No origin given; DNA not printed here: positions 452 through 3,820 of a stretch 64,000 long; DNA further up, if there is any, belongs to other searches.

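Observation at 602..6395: Two tandem giant secreted proteins beside the rRNA operon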

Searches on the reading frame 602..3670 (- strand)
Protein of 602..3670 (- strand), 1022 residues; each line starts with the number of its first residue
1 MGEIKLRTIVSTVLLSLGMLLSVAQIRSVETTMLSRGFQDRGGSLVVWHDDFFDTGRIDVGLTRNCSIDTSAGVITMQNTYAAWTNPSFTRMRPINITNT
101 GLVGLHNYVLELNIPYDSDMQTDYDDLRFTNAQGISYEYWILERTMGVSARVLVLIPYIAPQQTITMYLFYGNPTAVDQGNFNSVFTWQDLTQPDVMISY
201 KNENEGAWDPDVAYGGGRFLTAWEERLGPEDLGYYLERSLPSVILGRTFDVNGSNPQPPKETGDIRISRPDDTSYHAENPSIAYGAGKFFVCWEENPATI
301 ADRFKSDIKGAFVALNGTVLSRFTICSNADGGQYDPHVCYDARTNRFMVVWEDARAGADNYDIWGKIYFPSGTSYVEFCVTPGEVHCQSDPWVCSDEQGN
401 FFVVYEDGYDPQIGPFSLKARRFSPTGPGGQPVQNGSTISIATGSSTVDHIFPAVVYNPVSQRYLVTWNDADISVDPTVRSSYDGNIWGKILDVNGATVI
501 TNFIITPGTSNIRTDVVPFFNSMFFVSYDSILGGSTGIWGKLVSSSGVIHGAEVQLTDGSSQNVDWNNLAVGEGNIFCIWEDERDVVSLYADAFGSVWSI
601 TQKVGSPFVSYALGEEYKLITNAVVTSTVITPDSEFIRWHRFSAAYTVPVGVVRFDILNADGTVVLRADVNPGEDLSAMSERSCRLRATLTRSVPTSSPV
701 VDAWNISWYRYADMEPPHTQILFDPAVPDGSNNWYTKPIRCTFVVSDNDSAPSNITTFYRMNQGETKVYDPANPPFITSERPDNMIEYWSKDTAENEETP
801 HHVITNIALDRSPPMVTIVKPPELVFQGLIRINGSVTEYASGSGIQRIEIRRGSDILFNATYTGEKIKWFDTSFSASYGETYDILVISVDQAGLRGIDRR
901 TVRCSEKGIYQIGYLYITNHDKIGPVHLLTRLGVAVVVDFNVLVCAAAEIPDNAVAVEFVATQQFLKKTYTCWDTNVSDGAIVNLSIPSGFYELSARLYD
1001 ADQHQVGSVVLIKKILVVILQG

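Call 5: search_protein_families(library=pfam, proteins=[window:602-3670:-], max_evalue=1)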
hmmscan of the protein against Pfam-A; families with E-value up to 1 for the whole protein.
window:602-3670:- (1022 aa): 3 families
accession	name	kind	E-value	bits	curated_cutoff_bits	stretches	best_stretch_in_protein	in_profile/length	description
PF10102.14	DUF2341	-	5.2e-09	36.9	23.4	1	123-189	1-68/84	Domain of unknown function (DUF2341)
PF13750.12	Big_3_3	-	0.12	12.4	27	1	789-854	22-90/157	Bacterial Ig-like domain (group 3)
PF01547.30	SBP_bac_1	-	0.19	12.1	26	1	145-218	104-163/307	Bacterial extracellular solute-binding protein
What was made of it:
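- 3086..3538 (-): P1 beta-sandwich head domain (aa 45-195) containing DUF2341 (Pfam match at aa 123-189, window 3104-3304). PF10102 at 36.9 bits, E 5.2e-9 (call 5).
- On DUF2341 (Pfam PF10102): P1 residues 123-189 score 36.9 bits against a cutoff of 23.4, E 5.2e-9 (call 5).
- On PilY1/PilC pilus-tip adhesins: The Pfam scan of P1 at E up to 1 returned only DUF2341 and two weak unrelated hits (call 5).
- Closest known: Large DUF2341. Same: P1 has a DUF2341 domain above Pfam's cutoff (call 5).
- Checked: Pfam PF10102, residues 123-189, 36.9 bits against a cutoff of 23.4, E 5.2e-9 (call 5).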

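Call 8: find_homologous_proteins(query=window:602-3670:-)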
Query window:602-3670:- (1022 aa): 366 proteins with E <= 0.001 among 8000 candidates; the best 120 are listed.
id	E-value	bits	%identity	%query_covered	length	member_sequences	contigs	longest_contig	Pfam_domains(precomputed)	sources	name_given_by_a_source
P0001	0.0e+0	2381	100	100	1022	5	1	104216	PF10102.15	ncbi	ncbi:MAG: DUF2341 domain-containing protein [Candidatus Thermoplasmatota archaeon]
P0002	0.0e+0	1640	69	100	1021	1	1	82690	PF10102.15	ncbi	-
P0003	0.0e+0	1235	53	100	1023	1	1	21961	PF10102.15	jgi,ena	-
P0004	0.0e+0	1222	54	100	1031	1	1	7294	PF10102.15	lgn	-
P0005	0.0e+0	1196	52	100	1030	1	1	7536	PF10102.15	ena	-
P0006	0.0e+0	1190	53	100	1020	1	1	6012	PF10102.15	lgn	-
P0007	0.0e+0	1177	53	100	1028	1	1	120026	PF10102.15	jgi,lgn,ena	-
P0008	0.0e+0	1131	52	96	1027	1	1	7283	PF10102.15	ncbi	-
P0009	0.0e+0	1069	48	100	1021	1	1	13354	PF10102.15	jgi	jgi:hypothetical protein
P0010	0.0e+0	1065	48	100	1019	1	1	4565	PF10102.15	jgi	jgi:hypothetical protein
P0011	0.0e+0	1061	50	100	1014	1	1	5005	PF10102.15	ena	-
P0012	0.0e+0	1061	48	100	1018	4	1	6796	PF10102.15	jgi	jgi:Domain of unknown function (DUF2341)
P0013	0.0e+0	1058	47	100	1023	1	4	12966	PF10102.15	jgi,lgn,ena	jgi:hypothetical protein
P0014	0.0e+0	1054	48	100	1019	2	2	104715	PF10102.15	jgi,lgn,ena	-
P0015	0.0e+0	1054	50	96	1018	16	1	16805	PF10102.15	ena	-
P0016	0.0e+0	1052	48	100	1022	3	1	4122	PF10102.15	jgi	jgi:hypothetical protein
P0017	0.0e+0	1051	49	100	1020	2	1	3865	PF10102.15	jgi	jgi:hypothetical protein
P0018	0.0e+0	1050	48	100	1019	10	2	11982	PF10102.15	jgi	-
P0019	0.0e+0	1050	48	98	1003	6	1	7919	PF10102.15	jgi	-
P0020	0.0e+0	1049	49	96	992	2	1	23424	PF10102.15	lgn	-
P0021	0.0e+0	1047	48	98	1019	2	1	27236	PF10102.15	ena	-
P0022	0.0e+0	1045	47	100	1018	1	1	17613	PF10102.15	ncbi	-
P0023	0.0e+0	1045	47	99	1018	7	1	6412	PF10102.15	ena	-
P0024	0.0e+0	1045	48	99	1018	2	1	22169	PF10102.15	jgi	jgi:hypothetical protein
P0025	0.0e+0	1044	47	100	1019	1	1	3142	PF10102.15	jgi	jgi:hypothetical protein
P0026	0.0e+0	1042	48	99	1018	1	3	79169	PF10102.15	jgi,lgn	jgi:hypothetical protein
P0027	0.0e+0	1042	48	96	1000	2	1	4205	PF10102.15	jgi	jgi:hypothetical protein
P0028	0.0e+0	1042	49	95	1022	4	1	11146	PF10102.15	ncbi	-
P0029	0.0e+0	1041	48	96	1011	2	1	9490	PF10102.15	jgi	jgi:hypothetical protein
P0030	0.0e+0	1041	48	100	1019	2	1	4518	PF10102.15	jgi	jgi:hypothetical protein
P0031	0.0e+0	1041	47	100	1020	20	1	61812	PF10102.15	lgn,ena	-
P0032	0.0e+0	1040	48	100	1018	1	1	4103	PF10102.15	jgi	jgi:hypothetical protein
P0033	0.0e+0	1039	47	100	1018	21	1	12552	PF10102.15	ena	-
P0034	0.0e+0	1038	48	96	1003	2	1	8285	PF10102.15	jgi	-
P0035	0.0e+0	1038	48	98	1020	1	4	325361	PF10102.15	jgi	jgi:hypothetical protein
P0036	0.0e+0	1037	48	99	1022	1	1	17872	PF10102.15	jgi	jgi:hypothetical protein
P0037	0.0e+0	1037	47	100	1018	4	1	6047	PF10102.15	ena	-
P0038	0.0e+0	1036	47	99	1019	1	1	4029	PF10102.15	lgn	-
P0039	0.0e+0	1035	48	98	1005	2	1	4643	PF10102.15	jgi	jgi:hypothetical protein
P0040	0.0e+0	1035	48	98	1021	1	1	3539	PF10102.15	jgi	jgi:hypothetical protein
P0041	0.0e+0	1034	49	99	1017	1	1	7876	PF10102.15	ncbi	-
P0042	0.0e+0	1033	47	100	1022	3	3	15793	PF10102.15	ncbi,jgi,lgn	jgi:hypothetical protein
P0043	0.0e+0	1032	48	98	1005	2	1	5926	PF10102.15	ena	-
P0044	0.0e+0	1031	47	99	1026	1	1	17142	PF10102.15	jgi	jgi:hypothetical protein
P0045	0.0e+0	1030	48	98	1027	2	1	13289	PF10102.15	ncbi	ncbi:MAG: DUF2341 domain-containing protein, partial [Candidatus Thermoplasmatota archaeon]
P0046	0.0e+0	1027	48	96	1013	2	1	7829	PF10102.15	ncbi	-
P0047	0.0e+0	1027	46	100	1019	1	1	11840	PF10102.15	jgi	jgi:Domain of unknown function (DUF2341)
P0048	0.0e+0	1026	47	100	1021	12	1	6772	PF10102.15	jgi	-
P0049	0.0e+0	1025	48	96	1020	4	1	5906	PF10102.15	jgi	-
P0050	0.0e+0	1025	47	100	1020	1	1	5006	PF10102.15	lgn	-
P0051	0.0e+0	1022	48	96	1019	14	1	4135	PF10102.15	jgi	-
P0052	0.0e+0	1020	47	100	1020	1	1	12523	PF10102.15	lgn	-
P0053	0.0e+0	1020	47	100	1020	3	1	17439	PF10102.15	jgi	jgi:hypothetical protein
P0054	0.0e+0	1020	46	100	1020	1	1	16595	PF10102.15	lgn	-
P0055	0.0e+0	1019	48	96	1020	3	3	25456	PF10102.15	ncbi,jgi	-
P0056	0.0e+0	1015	48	96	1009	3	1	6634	PF10102.15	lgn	-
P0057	0.0e+0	1015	48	96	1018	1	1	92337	PF10102.15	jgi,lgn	-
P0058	1.3e-298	1011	49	93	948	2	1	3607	PF10102.15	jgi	-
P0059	1.9e-298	1011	47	100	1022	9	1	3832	PF10102.15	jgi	-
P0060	7.9e-298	1009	46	100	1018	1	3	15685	PF10102.15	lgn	-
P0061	1.0e-297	1008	47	96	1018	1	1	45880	PF10102.15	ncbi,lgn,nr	ncbi:MAG: DUF2341 domain-containing protein [Candidatus Thermoplasmatota archaeon]|nr:DUF2341 domain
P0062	6.5e-297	1006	46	100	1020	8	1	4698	PF10102.15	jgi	jgi:hypothetical protein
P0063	3.6e-295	1000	46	100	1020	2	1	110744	PF10102.15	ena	-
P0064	4.7e-295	1000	46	100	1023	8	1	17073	PF10102.15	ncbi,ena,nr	ncbi:MAG TPA: DUF2341 domain-containing protein [Candidatus Thermoplasmatota archaeon]|nr:DUF2341 do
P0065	7.3e-295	999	46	100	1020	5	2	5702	PF10102.15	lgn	-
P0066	3.5e-294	997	47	96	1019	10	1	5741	PF10102.15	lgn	-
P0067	1.9e-291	988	47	96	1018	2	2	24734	PF10102.15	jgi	-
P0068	2.4e-289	981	47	96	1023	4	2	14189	PF10102.15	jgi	jgi:hypothetical protein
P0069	1.3e-281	955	45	100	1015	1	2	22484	PF10102.15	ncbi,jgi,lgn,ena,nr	ncbi:hypothetical protein AYK25_06370 [Thermoplasmatales archaeon SM1-50]|nr:MAG: hypothetical prote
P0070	2.8e-275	934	45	100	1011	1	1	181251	PF10102.15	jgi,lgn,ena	jgi:hypothetical protein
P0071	2.1e-272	925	45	96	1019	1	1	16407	PF10102.15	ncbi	-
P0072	6.7e-272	923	50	89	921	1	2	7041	PF17957.8,PF10102.15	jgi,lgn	jgi:hypothetical protein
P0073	1.4e-270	919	46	96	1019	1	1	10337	PF10102.15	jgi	jgi:hypothetical protein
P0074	3.6e-267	907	48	88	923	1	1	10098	PF17957.8,PF10102.15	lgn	-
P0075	9.5e-267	906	49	86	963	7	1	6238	PF10102.15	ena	-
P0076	4.8e-265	900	48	88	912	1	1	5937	PF17957.8,PF10102.15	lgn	-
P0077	5.5e-265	900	49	85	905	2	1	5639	PF17957.8,PF10102.15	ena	-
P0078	9.1e-264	896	48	86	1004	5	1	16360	PF17957.8,PF10102.15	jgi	-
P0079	1.7e-263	895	47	91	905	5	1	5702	PF17957.8,PF10102.15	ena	-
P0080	2.8e-263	894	48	88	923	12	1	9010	PF17957.8,PF10102.15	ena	-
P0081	2.9e-263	894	49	83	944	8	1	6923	PF17957.8,PF10102.15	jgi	jgi:hypothetical protein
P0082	4.2e-263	894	48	88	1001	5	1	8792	PF10102.15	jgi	jgi:hypothetical protein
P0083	6.5e-263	893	49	86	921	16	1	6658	PF17957.8,PF10102.15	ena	-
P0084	5.6e-262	890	49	87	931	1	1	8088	PF10102.15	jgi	jgi:hypothetical protein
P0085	5.6e-262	890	48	88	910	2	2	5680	PF17957.8,PF10102.15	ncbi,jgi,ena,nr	ncbi:MAG: hypothetical protein DRN12_05975 [Thermoplasmata archaeon]|nr:MAG: hypothetical protein DR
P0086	2.1e-261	888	45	96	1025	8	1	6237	PF10102.15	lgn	-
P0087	2.1e-261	888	49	85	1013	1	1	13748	PF10102.15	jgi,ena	-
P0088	7.4e-261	886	48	85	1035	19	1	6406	PF10102.15,PF18911.7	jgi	jgi:hypothetical protein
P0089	1.3e-260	885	47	90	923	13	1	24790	PF17957.8,PF10102.15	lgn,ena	-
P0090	4.8e-260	884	45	91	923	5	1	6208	PF17957.8,PF10102.15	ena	-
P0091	2.2e-258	878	48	88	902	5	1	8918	PF10102.15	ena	-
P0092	4.0e-258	877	48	86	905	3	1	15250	PF10102.15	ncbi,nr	ncbi:MAG: DUF2341 domain-containing protein, partial [Candidatus Thermoplasmatota archaeon]|nr:DUF23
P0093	1.9e-257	875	48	88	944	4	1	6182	PF10102.15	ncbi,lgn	-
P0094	4.7e-257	874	49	82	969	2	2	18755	PF10102.15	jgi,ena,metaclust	metaclust:\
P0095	1.2e-256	872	48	83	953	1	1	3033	PF10102.15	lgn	-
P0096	1.2e-256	872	46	90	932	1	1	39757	PF13750.13,PF10102.15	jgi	jgi:hypothetical protein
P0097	5.2e-256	870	49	83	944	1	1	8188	PF17957.8,PF10102.15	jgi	jgi:hypothetical protein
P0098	5.5e-256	870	48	87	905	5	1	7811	PF10102.15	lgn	-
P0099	7.4e-256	870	49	84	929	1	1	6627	PF10102.15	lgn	-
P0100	7.4e-256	870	48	84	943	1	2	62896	PF17957.8,PF10102.15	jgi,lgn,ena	-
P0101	8.0e-256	870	47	89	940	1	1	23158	PF17957.8,PF10102.15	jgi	-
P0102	1.0e-253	863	47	86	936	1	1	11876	PF17957.8,PF10102.15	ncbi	-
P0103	1.7e-253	862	47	86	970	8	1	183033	PF10102.15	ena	-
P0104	1.8e-253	862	47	85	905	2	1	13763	PF10102.15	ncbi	ncbi:MAG: DUF2341 domain-containing protein [Thermoplasmatota archaeon]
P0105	1.3e-252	859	43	99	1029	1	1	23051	PF10102.15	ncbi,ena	-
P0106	2.9e-252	858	47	87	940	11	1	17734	PF17957.8,PF10102.15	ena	-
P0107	6.6e-252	857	48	84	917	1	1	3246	PF10102.15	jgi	jgi:hypothetical protein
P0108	7.9e-252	856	47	86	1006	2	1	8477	PF17957.8,PF10102.15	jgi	-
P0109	3.9e-251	854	48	85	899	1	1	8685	PF17957.8,PF10102.15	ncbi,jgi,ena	-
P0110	1.2e-250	852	48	83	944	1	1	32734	PF17957.8,PF10102.15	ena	-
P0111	1.5e-250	852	48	85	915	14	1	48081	PF10102.15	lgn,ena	-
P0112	1.9e-250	852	46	89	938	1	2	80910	PF10102.15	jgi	jgi:hypothetical protein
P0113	2.8e-250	851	46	89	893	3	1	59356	PF10102.15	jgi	-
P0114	2.8e-250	851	47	87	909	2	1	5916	PF10102.15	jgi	-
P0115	2.9e-250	851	46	89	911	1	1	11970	PF10102.15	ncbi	-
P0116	1.1e-249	849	46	88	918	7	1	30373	PF10102.15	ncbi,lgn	-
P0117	6.3e-249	847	47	87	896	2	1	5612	PF10102.15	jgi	-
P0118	7.0e-249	847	46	89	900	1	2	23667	PF10102.15,PF09136.17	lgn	-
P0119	7.7e-249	847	47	85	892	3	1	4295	PF10102.15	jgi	jgi:hypothetical protein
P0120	7.4e-248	843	42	98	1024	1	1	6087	PF10102.15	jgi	jgi:hypothetical protein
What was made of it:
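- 602..3670 (-): P1 gene: 1022-aa exported modular protein. P0001 is 100% identical (call 8).
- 956..1849 (-): P1 stalk: three beta-sandwich/Ig-like domains (aa 608-712, 716-810, 814-905). PF17957 Big_7 is recorded for homologues (call 8).
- On DUF2341 (Pfam PF10102): All 120 listed homologues carry PF10102 (call 8).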

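Call 14: find_encoding_contigs(protein=P0002, flank=10000, max_places=2)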
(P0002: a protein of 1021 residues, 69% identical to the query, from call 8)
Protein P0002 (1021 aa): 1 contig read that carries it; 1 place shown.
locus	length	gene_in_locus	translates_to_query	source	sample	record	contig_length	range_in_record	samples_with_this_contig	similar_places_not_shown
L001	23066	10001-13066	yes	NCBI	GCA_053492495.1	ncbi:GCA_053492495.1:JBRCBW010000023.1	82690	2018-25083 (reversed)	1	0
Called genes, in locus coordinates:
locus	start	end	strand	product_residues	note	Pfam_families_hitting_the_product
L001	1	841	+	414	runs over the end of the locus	PF00162:PGK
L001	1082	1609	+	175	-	PF13412:HTH_24 (weak)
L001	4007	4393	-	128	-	-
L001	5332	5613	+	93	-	-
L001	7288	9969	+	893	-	-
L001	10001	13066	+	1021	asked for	PF10102:DUF2341 (weak)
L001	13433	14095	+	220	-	-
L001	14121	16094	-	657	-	-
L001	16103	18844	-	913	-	PF07790:Pilin_N, PF13385:Laminin_G_3, PF02210:Laminin_G_2 (weak)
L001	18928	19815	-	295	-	PF00482:T2SSF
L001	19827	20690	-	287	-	PF00482:T2SSF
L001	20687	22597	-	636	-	PF00437:T2SSE, PF23989:PilB3_C (weak)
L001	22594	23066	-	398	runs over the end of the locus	PF27359:TP_0179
